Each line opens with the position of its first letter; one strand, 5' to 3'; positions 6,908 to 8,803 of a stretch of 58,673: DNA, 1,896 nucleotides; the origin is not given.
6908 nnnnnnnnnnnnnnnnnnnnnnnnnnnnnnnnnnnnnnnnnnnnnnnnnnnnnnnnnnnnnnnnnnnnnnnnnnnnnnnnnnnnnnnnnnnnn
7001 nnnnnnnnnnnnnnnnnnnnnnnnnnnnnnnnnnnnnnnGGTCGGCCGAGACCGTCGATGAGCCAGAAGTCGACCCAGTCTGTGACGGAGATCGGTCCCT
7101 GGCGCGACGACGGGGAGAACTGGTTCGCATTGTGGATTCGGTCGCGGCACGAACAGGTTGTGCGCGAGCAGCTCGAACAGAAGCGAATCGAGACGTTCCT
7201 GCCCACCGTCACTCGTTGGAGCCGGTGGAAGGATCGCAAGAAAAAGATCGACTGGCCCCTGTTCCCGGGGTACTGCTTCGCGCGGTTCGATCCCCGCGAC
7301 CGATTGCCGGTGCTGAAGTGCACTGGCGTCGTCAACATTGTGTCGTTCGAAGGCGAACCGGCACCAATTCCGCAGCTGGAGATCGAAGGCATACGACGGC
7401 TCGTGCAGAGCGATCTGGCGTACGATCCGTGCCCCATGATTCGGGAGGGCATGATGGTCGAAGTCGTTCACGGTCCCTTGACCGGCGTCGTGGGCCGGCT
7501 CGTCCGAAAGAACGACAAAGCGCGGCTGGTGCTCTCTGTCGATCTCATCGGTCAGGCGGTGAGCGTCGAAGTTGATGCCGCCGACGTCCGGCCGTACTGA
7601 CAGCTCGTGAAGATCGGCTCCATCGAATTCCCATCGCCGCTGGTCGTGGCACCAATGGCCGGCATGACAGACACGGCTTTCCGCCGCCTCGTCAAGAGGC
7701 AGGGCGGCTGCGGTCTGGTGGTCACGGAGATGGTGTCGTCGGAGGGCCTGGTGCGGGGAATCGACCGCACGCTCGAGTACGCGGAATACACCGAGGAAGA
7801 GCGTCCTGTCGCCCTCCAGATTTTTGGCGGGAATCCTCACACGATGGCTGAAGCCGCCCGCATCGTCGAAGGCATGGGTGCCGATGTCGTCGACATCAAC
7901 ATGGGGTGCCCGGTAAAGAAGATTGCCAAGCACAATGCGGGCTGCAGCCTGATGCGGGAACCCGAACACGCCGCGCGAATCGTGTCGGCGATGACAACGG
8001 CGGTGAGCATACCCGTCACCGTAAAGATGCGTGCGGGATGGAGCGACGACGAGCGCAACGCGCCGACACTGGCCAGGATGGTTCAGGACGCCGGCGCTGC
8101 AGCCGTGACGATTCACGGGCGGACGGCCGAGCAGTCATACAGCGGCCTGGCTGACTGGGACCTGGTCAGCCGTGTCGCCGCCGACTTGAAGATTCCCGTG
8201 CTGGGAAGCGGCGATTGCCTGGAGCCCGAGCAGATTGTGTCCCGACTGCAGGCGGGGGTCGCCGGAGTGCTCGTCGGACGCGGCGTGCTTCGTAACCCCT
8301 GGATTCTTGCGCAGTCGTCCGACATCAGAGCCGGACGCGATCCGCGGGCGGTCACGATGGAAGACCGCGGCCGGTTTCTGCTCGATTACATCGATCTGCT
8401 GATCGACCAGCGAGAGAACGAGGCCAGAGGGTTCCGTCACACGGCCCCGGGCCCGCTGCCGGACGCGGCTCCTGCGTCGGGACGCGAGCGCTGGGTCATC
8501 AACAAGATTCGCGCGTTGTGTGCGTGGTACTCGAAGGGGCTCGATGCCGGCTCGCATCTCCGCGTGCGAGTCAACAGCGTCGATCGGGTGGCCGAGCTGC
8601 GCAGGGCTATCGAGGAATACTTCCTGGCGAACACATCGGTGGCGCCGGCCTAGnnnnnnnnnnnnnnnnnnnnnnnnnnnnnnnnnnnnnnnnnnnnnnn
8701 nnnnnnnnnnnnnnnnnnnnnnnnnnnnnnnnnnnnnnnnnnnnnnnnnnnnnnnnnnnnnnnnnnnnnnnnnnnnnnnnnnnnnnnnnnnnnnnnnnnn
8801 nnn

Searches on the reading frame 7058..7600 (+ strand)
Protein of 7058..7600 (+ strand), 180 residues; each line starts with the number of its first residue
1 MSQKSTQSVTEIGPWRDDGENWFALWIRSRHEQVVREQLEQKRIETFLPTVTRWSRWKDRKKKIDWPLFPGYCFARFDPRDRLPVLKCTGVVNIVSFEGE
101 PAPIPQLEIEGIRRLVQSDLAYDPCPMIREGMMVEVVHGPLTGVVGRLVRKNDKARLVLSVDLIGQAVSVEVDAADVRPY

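Call 3: search_protein_families(library=pfam, proteins=[window:7058-7600:+], max_evalue=1)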
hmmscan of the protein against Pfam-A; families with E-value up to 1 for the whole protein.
window:7058-7600:+ (180 aa): 2 families
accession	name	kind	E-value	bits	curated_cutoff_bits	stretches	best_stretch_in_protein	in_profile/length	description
PF02357.24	NusG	-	1.7e-19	70.6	22.2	1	21-113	2-93/93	Transcription termination factor nusG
PF25088.1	GPKOW_C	-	0.0013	19.3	65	1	130-174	56-99/107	GPKOW C-terminal domain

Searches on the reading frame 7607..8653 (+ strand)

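Call 3: search_protein_families(library=pfam, proteins=[window:7607-8653:+], max_evalue=1)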
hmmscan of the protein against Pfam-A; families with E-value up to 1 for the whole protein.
window:7607-8653:+ (348 aa): 10 families
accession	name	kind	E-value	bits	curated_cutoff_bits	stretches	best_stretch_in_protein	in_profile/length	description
PF01207.24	Dus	-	2.5e-79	267.1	20.4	1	14-270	2-260/311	Dihydrouridine synthase (Dus)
PF00977.27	His_biosynth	-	0.00019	21.4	23.6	1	123-225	113-220/228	Histidine biosynthesis protein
PF13714.12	PEP_mutase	-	0.00045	20.3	31.5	1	120-174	55-109/240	Phosphoenolpyruvate phosphomutase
PF01791.15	DeoC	-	0.001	19.2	23.8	1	76-166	144-215/229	DeoC/LacD family aldolase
PF01180.27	DHO_dh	-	0.0032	17.2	27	1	51-149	75-172/291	Dihydroorotate dehydrogenase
PF05690.20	ThiG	-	0.016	15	23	1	153-231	134-213/247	Thiazole biosynthesis protein ThiG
PF00478.31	IMPDH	-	0.016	14.7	25.6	0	6-44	31-69/345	IMP dehydrogenase / GMP reductase domain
PF04131.20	NanE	-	0.15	11.7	27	0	167-232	118-181/192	Putative N-acetylmannosamine-6-phosphate epimerase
PF03060.21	NMO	-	0.43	10.4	28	0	11-225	12-223/331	Nitronate monooxygenase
PF01680.23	SOR_SNZ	-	0.5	10.6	27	0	80-145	22-81/207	SOR/SNZ family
